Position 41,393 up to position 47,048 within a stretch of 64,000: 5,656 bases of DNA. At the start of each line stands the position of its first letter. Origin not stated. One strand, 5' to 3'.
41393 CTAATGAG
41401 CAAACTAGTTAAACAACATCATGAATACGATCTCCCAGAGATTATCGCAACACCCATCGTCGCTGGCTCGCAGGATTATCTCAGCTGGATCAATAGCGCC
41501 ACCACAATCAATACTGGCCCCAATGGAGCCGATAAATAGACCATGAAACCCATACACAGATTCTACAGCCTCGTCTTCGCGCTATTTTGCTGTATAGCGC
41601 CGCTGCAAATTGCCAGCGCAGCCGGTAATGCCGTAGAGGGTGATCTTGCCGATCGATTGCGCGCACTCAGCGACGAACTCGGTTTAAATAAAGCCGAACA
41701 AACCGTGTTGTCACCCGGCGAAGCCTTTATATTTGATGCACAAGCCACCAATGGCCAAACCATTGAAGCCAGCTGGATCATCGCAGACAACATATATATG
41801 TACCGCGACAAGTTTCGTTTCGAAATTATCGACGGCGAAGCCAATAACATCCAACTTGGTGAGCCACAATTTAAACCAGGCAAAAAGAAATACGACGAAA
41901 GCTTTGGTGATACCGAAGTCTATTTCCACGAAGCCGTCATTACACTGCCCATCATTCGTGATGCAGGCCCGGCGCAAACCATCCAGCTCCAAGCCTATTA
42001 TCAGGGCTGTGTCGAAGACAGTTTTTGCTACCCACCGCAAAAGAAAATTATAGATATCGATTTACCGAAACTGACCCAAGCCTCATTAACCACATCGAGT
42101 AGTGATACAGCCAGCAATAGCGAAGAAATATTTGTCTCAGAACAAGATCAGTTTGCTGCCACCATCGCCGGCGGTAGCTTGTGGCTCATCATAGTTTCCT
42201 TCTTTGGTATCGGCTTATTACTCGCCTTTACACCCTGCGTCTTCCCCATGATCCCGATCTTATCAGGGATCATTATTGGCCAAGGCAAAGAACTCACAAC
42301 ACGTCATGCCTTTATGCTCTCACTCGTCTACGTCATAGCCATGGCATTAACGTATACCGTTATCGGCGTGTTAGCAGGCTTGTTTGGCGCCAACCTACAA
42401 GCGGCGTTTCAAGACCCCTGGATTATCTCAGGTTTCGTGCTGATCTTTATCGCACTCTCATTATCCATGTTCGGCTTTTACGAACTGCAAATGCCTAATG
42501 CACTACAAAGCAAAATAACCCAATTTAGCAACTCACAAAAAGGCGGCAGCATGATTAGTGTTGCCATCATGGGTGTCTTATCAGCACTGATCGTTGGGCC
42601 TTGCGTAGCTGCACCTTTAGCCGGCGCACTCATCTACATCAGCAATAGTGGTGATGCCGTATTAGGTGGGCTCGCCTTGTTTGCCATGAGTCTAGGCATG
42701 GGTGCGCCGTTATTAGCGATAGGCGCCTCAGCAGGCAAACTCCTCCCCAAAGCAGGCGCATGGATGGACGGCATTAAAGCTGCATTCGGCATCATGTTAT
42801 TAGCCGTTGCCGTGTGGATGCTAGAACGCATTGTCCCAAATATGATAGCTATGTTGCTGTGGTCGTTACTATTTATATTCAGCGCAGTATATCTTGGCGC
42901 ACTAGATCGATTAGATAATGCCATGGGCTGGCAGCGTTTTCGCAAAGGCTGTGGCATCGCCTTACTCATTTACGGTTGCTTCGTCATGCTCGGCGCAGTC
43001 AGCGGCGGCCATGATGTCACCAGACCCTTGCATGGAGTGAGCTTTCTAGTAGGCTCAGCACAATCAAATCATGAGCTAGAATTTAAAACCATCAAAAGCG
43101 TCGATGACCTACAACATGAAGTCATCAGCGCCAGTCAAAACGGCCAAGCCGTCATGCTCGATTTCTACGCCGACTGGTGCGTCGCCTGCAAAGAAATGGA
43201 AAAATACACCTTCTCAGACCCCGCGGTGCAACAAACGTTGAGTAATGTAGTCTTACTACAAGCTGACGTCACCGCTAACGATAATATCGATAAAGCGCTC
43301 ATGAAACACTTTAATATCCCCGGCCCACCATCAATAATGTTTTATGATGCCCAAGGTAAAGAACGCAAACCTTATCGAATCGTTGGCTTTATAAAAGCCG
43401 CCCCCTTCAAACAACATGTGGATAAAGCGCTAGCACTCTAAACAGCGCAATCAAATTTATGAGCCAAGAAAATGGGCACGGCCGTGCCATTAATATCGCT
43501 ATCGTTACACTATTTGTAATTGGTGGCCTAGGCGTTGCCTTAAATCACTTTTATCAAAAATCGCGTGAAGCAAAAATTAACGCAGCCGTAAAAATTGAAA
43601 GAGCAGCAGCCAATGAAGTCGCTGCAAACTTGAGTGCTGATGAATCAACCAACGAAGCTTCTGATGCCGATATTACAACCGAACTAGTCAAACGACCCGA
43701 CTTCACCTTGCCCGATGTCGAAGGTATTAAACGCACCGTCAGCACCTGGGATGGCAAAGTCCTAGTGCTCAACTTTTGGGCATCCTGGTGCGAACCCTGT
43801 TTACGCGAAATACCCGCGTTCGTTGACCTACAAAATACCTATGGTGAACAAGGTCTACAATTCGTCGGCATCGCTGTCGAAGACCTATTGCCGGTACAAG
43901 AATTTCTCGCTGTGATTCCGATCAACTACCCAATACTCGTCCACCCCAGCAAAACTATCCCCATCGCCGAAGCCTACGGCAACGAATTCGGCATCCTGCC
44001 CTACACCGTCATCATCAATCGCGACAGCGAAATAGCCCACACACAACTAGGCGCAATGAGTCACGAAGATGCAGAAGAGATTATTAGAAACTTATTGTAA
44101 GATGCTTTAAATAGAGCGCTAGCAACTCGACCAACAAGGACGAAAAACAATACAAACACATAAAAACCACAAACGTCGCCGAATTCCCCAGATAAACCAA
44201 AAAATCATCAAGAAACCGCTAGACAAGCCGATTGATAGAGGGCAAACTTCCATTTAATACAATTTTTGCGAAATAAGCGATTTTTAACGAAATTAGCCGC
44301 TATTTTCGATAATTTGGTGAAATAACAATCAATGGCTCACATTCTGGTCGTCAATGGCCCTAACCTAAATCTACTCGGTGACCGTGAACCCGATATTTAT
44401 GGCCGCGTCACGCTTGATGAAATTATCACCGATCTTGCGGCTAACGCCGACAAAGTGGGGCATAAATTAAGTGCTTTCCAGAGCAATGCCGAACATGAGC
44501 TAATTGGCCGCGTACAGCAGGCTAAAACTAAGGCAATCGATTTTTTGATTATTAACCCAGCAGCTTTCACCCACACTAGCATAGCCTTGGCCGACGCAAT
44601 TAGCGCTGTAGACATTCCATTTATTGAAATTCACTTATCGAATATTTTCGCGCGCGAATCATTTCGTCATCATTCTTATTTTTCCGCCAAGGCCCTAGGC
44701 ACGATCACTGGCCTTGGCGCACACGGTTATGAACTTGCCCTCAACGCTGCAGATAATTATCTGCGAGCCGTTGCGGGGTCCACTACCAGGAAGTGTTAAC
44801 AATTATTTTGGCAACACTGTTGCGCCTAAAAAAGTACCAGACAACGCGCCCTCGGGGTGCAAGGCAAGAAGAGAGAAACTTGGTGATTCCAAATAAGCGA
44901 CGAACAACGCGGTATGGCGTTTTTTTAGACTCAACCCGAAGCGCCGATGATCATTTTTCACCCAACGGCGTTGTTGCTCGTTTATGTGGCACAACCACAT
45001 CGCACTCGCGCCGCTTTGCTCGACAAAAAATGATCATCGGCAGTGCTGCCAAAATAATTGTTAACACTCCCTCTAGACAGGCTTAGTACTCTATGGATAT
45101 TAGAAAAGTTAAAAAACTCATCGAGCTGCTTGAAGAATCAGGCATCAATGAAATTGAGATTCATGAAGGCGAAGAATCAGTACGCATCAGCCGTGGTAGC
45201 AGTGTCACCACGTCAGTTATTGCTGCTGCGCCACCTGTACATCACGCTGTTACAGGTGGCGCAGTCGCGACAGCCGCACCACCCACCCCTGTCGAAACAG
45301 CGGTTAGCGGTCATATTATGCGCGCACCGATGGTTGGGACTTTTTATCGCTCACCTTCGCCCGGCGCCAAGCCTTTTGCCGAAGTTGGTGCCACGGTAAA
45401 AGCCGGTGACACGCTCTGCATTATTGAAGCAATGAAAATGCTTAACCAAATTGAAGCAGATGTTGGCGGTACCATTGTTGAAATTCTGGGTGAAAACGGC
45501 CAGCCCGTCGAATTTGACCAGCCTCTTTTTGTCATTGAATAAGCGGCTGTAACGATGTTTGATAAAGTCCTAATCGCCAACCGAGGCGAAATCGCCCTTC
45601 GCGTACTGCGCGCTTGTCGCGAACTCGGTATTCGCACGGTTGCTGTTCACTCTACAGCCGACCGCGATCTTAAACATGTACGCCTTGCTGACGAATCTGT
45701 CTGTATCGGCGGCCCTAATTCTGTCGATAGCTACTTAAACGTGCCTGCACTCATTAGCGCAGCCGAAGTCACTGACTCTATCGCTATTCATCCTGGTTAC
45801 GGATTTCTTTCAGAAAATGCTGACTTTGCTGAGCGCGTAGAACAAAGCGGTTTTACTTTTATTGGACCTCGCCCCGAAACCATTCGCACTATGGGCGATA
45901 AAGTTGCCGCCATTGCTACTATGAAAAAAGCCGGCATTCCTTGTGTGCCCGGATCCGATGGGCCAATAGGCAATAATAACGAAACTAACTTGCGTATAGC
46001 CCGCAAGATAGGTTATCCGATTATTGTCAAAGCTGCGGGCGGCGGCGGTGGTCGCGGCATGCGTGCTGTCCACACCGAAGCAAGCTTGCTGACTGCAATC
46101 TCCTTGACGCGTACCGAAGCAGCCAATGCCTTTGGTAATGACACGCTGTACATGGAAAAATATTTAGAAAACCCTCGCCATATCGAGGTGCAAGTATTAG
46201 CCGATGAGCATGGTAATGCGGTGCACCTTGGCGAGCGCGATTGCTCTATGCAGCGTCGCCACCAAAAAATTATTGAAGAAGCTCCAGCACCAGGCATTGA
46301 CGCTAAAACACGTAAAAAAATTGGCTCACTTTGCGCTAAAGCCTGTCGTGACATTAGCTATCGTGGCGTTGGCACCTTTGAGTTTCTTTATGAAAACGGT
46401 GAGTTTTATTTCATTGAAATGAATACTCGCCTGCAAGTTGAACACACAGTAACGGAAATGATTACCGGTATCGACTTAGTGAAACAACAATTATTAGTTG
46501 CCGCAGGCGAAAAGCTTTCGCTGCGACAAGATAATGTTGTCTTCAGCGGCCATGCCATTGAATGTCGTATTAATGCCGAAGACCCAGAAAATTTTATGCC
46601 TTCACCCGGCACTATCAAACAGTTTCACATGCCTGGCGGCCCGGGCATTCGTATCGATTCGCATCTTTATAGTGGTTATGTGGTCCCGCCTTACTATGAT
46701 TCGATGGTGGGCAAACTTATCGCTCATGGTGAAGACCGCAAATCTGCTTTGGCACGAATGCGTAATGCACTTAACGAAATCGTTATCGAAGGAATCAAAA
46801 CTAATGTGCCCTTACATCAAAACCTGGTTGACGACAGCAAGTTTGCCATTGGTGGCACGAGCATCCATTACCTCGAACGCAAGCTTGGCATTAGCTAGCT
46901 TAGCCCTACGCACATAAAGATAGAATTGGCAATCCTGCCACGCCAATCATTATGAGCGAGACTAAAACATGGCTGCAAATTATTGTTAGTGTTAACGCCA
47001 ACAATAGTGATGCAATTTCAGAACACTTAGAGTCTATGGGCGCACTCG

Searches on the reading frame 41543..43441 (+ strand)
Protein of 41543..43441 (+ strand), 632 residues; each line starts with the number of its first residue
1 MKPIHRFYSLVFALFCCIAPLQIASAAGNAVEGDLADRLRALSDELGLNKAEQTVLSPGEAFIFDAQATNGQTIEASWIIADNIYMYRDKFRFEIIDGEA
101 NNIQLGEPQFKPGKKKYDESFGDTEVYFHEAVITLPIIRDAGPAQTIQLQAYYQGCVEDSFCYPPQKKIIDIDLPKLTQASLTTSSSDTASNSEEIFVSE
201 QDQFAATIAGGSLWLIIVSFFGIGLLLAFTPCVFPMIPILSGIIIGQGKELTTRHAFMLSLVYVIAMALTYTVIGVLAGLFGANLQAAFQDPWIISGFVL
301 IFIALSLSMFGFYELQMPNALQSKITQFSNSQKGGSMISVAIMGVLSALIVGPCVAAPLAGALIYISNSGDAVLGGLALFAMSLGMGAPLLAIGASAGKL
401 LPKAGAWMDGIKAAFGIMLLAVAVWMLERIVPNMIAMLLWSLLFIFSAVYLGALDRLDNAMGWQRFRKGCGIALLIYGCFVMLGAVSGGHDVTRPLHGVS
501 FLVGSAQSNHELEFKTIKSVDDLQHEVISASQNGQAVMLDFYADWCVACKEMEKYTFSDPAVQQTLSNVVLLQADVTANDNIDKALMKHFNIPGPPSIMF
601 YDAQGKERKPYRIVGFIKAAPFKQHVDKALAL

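Call 83: search_protein_families(library=pfam, proteins=[window:41543-43441:+], max_evalue=0.00001)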
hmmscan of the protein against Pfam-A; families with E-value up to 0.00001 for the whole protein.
window:41543-43441:+ (632 aa): 6 families
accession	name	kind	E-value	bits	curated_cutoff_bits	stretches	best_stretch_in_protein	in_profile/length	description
PF02683.22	DsbD_TM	-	1.9e-102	341.7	27.1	1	213-431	1-219/219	Cytochrome C biogenesis protein transmembrane domain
PF11412.14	DsbD_N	-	1.5e-28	99.7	25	1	53-172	2-117/119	Thiol:disulfide interchange protein DsbD, N-terminal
PF13899.12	Thioredoxin_7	-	3.2e-14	53.3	27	1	522-603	5-83/83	Thioredoxin-like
PF13098.12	Thioredoxin_2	-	1.5e-11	44.9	27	1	530-624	1-102/104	Thioredoxin-like domain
PF00085.26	Thioredoxin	-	2.1e-09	37.8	23.5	1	532-620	16-95/103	Thioredoxin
PF13386.12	DsbD_2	-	3e-07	31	24.9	1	220-419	2-193/199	Cytochrome C biogenesis protein transmembrane region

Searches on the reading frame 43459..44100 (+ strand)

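Call 26: search_protein_families(library=pfam, proteins=[window:43459-44100:+])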
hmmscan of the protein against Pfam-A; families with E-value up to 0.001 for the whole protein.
window:43459-44100:+ (213 aa): 4 families
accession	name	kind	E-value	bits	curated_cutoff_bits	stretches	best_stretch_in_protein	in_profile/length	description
PF08534.16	Redoxin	-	7.2e-22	78.2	26.6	1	80-207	7-146/148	Redoxin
PF00578.27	AhpC-TSA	-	2e-21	76.7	26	1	79-194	5-123/124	AhpC/TSA family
PF13905.12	Thioredoxin_8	-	5.1e-06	27.2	27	1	99-191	1-93/94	Thioredoxin-like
PF00085.26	Thioredoxin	-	9.9e-05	22.7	23.5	1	99-141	18-59/103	Thioredoxin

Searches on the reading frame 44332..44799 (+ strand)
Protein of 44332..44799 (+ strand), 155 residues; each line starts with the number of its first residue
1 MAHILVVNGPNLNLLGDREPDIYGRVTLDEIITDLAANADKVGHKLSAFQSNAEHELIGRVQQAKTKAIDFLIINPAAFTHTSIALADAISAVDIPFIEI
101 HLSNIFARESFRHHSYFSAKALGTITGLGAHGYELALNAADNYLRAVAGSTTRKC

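Call 83: search_protein_families(library=pfam, proteins=[window:44332-44799:+], max_evalue=0.00001)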
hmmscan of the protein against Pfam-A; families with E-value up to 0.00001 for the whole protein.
window:44332-44799:+ (155 aa): 1 family
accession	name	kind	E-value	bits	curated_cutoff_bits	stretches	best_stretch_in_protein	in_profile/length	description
PF01220.24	DHquinase_II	-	1.7e-56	190.2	23.3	1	4-139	2-136/138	Dehydroquinase class II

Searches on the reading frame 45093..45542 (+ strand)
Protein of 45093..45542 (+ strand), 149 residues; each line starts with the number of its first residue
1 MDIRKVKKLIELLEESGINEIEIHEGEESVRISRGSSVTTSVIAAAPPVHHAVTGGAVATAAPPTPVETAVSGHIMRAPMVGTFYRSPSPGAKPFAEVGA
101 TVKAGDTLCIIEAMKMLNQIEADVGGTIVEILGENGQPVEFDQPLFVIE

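Call 83: search_protein_families(library=pfam, proteins=[window:45093-45542:+], max_evalue=0.00001)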
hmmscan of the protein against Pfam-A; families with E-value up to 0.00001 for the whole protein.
window:45093-45542:+ (149 aa): 1 family
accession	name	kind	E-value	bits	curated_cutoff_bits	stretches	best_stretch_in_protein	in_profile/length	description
PF00364.28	Biotin_lipoyl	-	1.8e-23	82.6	22.1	1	76-148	3-73/73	Biotin-requiring enzyme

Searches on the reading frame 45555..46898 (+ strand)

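Call 83: search_protein_families(library=pfam, proteins=[window:45555-46898:+], max_evalue=0.00001)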
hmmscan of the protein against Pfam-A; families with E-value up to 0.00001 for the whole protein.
window:45555-46898:+ (447 aa): 6 families
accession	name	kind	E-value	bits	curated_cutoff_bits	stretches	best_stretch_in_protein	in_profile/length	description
PF02786.22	CPSase_L_D2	-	3.4e-80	268.9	19.8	1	115-322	1-209/211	Carbamoyl-phosphate synthase L chain, ATP binding domain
PF00289.28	Biotin_carb_N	-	2.7e-45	153.8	25.5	1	1-110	1-110/110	Biotin carboxylase, N-terminal domain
PF02785.25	Biotin_carb_C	-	2e-40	137.7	32.4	1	336-441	1-107/108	Biotin carboxylase C-terminal domain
PF07478.18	Dala_Dala_lig_C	-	5.1e-11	42.9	24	1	140-291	23-174/204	D-ala D-ala ligase C-terminus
PF02222.28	ATP-grasp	-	1.4e-07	31.8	27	1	146-292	23-162/179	ATP-grasp domain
PF02655.19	ATP-grasp_3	-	5e-06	27.1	23.2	0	114-294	2-158/160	ATP-grasp domain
